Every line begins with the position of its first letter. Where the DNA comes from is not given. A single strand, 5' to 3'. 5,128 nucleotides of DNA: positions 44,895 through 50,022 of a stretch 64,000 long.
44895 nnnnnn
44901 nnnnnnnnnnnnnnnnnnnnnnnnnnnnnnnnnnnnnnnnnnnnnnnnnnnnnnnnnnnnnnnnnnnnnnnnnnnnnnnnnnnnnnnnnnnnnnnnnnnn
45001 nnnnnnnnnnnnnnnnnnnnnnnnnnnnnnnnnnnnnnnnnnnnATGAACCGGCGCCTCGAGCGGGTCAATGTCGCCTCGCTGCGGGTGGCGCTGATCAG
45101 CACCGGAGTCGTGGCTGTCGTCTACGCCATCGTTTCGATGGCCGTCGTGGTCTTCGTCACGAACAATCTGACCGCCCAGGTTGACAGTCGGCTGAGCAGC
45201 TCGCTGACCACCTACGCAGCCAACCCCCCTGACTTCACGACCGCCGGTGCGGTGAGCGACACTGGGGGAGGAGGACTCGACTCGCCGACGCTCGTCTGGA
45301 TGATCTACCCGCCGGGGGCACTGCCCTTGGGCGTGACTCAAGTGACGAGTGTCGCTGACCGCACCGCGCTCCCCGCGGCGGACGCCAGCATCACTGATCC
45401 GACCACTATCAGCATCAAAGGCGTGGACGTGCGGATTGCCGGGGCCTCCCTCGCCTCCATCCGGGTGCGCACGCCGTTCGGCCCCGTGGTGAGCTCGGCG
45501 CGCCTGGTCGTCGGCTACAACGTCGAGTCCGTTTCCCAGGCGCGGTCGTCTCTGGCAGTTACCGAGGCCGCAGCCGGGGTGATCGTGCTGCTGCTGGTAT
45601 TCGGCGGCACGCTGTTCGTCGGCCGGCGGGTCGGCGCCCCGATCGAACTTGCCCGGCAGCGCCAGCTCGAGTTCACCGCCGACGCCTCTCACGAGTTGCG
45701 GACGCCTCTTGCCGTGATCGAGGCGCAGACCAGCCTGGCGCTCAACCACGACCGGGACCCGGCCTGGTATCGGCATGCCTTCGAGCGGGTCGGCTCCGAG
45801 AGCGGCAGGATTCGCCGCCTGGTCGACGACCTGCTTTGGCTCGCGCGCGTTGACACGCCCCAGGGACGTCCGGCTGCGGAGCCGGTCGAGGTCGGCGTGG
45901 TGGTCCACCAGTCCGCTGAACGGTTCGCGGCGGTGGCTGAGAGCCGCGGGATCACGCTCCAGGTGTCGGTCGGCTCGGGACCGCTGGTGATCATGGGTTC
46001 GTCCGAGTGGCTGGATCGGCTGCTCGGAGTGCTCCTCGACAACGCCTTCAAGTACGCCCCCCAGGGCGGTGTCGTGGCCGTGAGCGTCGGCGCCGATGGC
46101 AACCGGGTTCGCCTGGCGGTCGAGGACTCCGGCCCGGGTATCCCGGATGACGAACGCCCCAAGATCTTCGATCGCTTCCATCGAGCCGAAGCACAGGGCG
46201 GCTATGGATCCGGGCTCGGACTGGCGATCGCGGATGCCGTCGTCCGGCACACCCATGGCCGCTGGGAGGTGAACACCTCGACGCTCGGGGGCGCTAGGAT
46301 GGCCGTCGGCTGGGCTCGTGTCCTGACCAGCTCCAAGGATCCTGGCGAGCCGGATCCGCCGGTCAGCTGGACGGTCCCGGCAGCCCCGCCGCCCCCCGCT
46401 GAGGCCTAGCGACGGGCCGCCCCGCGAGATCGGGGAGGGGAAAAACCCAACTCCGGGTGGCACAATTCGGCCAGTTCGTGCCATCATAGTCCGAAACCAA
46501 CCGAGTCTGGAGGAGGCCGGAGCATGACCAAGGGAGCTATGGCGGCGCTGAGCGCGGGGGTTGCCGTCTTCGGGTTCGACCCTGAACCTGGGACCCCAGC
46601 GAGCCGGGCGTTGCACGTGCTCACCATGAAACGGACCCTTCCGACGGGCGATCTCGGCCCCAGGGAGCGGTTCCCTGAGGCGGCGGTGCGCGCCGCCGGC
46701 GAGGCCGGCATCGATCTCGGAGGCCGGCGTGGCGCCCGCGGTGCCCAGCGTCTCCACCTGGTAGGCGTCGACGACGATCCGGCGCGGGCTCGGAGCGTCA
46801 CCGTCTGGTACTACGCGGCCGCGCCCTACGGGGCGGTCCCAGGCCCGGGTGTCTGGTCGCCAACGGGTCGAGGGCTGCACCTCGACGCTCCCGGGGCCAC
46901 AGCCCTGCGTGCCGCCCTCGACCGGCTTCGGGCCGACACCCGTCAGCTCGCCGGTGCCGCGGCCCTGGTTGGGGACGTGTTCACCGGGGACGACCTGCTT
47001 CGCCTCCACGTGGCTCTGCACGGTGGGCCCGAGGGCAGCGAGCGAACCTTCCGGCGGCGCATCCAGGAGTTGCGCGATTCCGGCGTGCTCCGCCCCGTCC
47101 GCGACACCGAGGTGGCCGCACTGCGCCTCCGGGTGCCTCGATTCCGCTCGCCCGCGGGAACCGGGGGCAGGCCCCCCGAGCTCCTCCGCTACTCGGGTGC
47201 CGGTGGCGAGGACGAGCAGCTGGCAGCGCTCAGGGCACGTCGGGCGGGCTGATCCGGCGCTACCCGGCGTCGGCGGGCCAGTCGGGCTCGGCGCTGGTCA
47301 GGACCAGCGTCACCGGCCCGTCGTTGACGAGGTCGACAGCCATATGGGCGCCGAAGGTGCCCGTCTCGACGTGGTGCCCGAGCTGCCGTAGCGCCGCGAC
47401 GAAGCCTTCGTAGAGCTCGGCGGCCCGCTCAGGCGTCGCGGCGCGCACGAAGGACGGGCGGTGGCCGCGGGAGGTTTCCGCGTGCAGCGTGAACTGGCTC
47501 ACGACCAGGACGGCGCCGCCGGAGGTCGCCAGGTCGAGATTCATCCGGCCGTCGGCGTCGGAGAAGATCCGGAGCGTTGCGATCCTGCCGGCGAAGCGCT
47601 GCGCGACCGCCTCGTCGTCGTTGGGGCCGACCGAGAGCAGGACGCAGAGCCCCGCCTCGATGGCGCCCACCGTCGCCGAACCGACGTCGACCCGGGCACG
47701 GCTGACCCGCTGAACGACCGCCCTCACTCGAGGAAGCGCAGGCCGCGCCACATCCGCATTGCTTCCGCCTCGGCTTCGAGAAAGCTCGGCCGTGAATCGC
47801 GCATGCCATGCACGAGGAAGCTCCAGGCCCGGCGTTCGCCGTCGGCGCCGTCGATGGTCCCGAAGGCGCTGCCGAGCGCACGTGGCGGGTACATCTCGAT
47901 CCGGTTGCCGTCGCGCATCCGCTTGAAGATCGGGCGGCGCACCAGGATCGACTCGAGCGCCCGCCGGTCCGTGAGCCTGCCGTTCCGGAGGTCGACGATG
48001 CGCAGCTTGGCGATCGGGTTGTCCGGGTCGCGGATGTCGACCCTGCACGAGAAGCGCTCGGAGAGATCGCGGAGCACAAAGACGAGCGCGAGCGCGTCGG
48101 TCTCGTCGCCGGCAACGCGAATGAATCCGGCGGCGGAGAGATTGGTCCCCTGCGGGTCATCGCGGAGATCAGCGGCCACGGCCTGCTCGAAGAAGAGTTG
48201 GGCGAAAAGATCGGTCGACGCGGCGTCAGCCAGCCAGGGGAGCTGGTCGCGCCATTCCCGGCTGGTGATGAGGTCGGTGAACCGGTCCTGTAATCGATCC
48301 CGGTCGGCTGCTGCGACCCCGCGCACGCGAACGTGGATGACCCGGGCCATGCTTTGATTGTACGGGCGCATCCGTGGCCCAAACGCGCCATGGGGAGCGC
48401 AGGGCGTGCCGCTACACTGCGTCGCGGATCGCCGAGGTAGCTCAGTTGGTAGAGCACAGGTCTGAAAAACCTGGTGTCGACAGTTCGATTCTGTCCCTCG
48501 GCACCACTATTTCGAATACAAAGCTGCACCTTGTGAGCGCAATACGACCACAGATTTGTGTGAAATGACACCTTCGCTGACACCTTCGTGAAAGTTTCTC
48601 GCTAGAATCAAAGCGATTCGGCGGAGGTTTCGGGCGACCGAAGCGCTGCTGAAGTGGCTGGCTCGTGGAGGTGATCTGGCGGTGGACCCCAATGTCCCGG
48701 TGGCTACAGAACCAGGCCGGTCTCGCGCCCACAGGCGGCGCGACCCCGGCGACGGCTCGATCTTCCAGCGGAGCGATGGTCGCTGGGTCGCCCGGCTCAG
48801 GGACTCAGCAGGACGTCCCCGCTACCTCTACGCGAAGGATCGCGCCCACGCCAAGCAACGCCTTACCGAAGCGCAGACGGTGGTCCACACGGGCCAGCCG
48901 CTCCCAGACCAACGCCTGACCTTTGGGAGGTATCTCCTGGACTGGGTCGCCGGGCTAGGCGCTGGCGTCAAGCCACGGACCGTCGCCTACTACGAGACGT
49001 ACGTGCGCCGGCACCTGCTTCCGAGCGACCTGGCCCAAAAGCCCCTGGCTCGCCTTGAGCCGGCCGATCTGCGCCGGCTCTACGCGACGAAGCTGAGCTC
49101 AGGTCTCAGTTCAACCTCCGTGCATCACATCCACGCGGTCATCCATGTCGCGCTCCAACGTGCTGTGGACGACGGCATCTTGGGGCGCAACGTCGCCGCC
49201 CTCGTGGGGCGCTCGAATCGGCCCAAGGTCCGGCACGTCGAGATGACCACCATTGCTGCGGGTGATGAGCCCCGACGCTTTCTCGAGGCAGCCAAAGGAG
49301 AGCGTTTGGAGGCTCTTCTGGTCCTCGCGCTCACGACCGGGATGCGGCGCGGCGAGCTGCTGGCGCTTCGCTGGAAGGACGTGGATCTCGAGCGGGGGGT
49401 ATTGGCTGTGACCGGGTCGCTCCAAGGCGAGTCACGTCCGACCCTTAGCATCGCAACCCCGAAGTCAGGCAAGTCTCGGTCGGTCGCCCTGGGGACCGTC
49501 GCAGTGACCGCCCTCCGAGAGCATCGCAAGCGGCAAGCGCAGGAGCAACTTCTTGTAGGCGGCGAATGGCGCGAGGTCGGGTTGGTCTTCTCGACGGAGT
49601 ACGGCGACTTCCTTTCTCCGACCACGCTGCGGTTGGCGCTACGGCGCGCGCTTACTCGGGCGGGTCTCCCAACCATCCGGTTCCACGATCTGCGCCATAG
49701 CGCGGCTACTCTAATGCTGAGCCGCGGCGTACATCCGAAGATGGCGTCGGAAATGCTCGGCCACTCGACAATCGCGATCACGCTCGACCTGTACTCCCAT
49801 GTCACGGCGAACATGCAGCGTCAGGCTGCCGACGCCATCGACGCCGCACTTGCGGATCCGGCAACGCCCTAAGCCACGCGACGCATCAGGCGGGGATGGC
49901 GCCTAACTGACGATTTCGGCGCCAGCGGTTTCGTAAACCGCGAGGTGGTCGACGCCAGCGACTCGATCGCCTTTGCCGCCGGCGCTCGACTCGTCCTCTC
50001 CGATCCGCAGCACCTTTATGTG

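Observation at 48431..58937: tRNA-Phe-associated mosaic island carrying envelope-glycosylation cassettes (seroconversion-like cargo)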

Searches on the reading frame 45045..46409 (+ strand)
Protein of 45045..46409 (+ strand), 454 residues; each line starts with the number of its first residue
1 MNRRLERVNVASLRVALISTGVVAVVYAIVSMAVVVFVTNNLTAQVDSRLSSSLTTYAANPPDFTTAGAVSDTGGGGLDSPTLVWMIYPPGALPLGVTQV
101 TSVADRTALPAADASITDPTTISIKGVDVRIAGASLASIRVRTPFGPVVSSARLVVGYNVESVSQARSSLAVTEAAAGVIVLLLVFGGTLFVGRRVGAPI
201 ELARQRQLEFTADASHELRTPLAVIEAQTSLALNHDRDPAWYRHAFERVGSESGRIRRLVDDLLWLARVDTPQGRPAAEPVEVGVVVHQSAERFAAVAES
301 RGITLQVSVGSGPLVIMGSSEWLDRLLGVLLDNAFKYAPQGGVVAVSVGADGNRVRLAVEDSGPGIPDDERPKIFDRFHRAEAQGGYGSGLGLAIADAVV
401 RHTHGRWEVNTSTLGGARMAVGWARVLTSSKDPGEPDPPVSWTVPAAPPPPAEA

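Call 19: search_protein_families(library=pfam, proteins=[window:45045-46409:+], max_evalue=0.01)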
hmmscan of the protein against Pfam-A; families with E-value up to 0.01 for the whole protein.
window:45045-46409:+ (454 aa): 3 families
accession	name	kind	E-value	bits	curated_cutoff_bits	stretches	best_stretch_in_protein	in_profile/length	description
PF02518.31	HATPase_c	-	5.6e-22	78.7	26.4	1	320-420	3-104/111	Histidine kinase-, DNA gyrase B-, and HSP90-like ATPase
PF00512.31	HisKA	-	5.4e-13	49.2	26.9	1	207-271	2-65/66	His Kinase A (phospho-acceptor) domain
PF13581.12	HATPase_c_2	-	0.0007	20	27.4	1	333-403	42-116/127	Histidine kinase-like ATPase domain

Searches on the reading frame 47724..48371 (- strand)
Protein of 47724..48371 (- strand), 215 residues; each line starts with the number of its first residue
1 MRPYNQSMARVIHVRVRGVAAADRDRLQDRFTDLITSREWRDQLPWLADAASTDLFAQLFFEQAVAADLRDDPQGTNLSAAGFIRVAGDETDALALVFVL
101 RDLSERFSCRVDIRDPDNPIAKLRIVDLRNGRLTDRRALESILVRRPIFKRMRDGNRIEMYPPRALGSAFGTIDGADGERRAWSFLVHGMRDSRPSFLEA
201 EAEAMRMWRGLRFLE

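Call 19: search_protein_families(library=pfam, proteins=[window:47724-48371:-], max_evalue=0.01)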
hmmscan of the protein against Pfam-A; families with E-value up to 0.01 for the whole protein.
window:47724-48371:- (215 aa): 0 families

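Call 20: find_related_loci(query=window:47724-48371:-, collection=genome_contigs, flank=10000)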
Query window:47724-48371:- (215 aa) in genome_contigs; peptide patterns used: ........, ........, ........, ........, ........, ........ (x = any residue, [..] = any of these).
149 stretches matched a pattern; 84 encode a relative of the query (tblastn E <= 1e-3); the best 80 are kept; 80 distinct loci.
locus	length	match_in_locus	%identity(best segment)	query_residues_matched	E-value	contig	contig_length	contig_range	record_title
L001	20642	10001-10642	96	2-215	9e-134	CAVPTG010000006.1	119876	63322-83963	MAG: Candidatus Dormibacteraeota bacterium isolate MFD09286.bin.2.129 genome assembly, contig: contig_37305, whole genom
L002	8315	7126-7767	95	2-215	2e-131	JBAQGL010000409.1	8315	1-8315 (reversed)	MAG: Candidatus Dormiibacterota bacterium isolate MFD09291_ilm_asm_bin17 k127_68418, whole genome shotgun sequence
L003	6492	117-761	94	1-215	1e-129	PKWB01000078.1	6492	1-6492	MAG: Candidatus Dormiibacterota bacterium isolate palsa_863 73.20120500_P32.17_contig_4983, whole genome shotgun sequenc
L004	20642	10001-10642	93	2-215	1e-128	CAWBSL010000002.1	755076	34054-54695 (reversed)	MAG: Candidatus Dormibacteraeota bacterium isolate MFD00731.bin.3.67 genome assembly, contig: contig_27413, whole genome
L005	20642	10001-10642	91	2-215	3e-128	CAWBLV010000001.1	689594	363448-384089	MAG: Candidatus Dormibacteraeota bacterium isolate MFD05705.bin.2.4 genome assembly, contig: contig_14473, whole genome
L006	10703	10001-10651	90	2-215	3e-128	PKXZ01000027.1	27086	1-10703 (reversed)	MAG: Candidatus Dormiibacterota bacterium isolate palsa_859 73.20120500_P23.17_contig_1580, whole genome shotgun sequenc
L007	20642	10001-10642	91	2-215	1e-126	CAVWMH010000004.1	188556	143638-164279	MAG: Candidatus Dormibacteraeota bacterium isolate MFD09286.bin.3.221 genome assembly, contig: contig_20848, whole genom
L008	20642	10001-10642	90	2-215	2e-126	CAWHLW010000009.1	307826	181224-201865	MAG: Candidatus Dormibacteraeota bacterium isolate MFD00731.bin.2.132 genome assembly, contig: contig_40729, whole genom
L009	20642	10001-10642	90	2-215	5e-126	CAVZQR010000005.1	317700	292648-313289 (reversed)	MAG: Candidatus Dormibacteraeota bacterium isolate MFD05705.bin.2.71 genome assembly, contig: contig_26433, whole genome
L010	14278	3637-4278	91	2-215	1e-125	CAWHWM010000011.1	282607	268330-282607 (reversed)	MAG: Candidatus Dormibacteraeota bacterium isolate MFD04434.bin.2.142 genome assembly, contig: contig_28086, whole genom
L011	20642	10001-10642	90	2-215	4e-125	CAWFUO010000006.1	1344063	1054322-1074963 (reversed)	MAG: Candidatus Dormibacteraeota bacterium isolate MFD09286.bin.2.130 genome assembly, contig: contig_26727, whole genom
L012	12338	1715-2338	91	8-215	2e-124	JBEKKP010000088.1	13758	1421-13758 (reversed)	MAG: Candidatus Dormibacteria bacterium isolate SPRUCE 34 SPRUCE_34_88, whole genome shotgun sequence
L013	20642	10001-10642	88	2-215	5e-124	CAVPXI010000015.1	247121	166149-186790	MAG: Candidatus Dormibacteraeota bacterium isolate MFD10064.bin.2.80 genome assembly, contig: contig_30980, whole genome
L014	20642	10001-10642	88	2-215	1e-123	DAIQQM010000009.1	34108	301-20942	MAG TPA_asm: Candidatus Dormiibacterota bacterium isolate CTOTU28682 NODE_544_length_34108_cov_5.328547, whole genome sh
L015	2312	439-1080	88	2-215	2e-130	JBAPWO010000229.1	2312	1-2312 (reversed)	MAG: Candidatus Dormiibacterota bacterium isolate MFD00682_ilm_asm_bin16 k127_104189, whole genome shotgun sequence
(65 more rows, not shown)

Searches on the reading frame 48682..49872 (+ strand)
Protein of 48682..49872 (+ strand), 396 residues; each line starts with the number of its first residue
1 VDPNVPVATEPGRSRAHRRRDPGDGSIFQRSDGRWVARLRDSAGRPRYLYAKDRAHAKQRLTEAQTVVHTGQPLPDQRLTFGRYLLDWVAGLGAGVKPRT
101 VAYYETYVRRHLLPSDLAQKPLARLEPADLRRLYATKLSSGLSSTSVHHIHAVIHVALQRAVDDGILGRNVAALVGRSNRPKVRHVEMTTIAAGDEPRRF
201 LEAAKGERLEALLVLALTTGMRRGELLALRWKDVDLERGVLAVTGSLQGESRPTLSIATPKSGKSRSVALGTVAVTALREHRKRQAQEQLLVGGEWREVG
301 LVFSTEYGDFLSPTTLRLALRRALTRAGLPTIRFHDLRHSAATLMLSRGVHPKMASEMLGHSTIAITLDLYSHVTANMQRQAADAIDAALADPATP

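Call 4: search_protein_families(library=pfam, proteins=[window:48682-49872:+], max_evalue=0.01)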
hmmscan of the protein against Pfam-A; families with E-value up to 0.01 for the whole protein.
window:48682-49872:+ (396 aa): 3 families
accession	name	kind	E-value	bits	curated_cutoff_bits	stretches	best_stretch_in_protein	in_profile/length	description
PF00589.27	Phage_integrase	-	1e-27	97.4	27.1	1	197-376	8-170/172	Phage integrase family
PF11917.13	DUF3435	-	0.0044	16.4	25.8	0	211-236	30-55/418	Protein of unknown function (DUF3435)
PF14659.12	Phage_int_SAM_3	-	0.0078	16.9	22.6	0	80-135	1-55/58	Phage integrase, N-terminal SAM-like domain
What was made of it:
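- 48682..49872 (+): Intact tyrosine integrase, 396 aa. PF00589 E=1e-27 (call 4).
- Checked: An intact 396-aa tyrosine integrase lies at 48682-49872, starting 176 nt after the tRNA end (PF00589 E=1e-27, call 4).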

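Call 14: search_protein_families(library=ncbifam, proteins=[window:48682-49872:+], max_evalue=1)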
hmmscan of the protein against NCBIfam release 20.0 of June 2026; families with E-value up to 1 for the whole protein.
window:48682-49872:+ (396 aa): 10 families
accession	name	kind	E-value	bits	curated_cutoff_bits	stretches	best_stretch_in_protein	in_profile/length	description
NF040815.2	recomb_XerA_Arch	equivalog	5.4e-24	85.2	220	2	262-378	152-258/263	site-specific tyrosine recombinase/integron integrase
TIGR02224.1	recomb_XerC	equivalog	7.6e-24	84.6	335.15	1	98-381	15-284/295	tyrosine recombinase XerC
TIGR02225.1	recomb_XerD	equivalog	2e-21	76.6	329.6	1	95-379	12-279/290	site-specific tyrosine recombinase XerD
NF001399.0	PRK00283.1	subfamily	1.9e-18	66.7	279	1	95-381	21-290/300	tyrosine recombinase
NF002331.0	PRK01287.1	subfamily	1.6e-14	53.6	371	1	203-378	158-316/365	site-specific tyrosine recombinase XerC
TIGR02249.1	integrase_gron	subfamily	4e-13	49.4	265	2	311-380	237-306/315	integron integrase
NF003462.0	PRK05084.1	equivalog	5.6e-10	38.5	267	2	334-387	305-357/360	tyrosine recombinase XerS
NF011946.0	PRK15417.1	equivalog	4.4e-09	36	435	2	314-385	255-326/337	integron integrase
NF007371.0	PRK09871.1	subfamily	3.6e-07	29.9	222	1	203-243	22-62/198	tyrosine-type DNA invertase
NF007370.0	PRK09870.1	subfamily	0.0029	17.3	221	1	211-368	36-174/200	tyrosine-type DNA invertase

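Call 75: find_related_loci(query=window:48682-49872:+, collection=viral_contigs, flank=8000)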
Query window:48682-49872:+ (396 aa) in viral_contigs; peptide patterns used: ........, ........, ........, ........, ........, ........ (x = any residue, [..] = any of these).
23 stretches matched a pattern; 14 encode a relative of the query (tblastn E <= 1e-3); 14 distinct loci.
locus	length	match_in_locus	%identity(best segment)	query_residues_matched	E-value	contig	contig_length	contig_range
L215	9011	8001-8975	35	57-386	4e-58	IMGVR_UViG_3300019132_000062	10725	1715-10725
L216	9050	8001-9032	34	50-392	1e-52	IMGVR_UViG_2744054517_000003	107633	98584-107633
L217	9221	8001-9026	35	54-390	5e-51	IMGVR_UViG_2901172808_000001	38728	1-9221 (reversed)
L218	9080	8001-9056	33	20-390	2e-46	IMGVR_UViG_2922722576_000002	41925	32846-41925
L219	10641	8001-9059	33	39-391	3e-41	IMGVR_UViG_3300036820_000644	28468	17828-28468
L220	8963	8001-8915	27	84-387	1e-36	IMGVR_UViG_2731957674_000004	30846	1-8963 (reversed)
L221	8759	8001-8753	34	142-395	1e-35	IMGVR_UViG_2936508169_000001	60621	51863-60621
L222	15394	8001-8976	44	68-395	3e-49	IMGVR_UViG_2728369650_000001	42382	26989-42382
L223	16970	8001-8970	33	57-390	2e-42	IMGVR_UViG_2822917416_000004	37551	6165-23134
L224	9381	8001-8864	31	78-374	2e-19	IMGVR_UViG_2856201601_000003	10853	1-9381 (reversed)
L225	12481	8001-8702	28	124-390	4e-19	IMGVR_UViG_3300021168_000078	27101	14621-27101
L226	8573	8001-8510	28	209-391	1e-11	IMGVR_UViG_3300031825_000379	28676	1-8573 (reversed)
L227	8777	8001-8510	28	209-391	1e-11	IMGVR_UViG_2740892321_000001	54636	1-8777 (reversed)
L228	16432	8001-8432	29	201-367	8e-7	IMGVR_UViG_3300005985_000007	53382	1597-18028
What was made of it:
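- The integrase has distant viral relatives at 27-44% identity (call 75).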
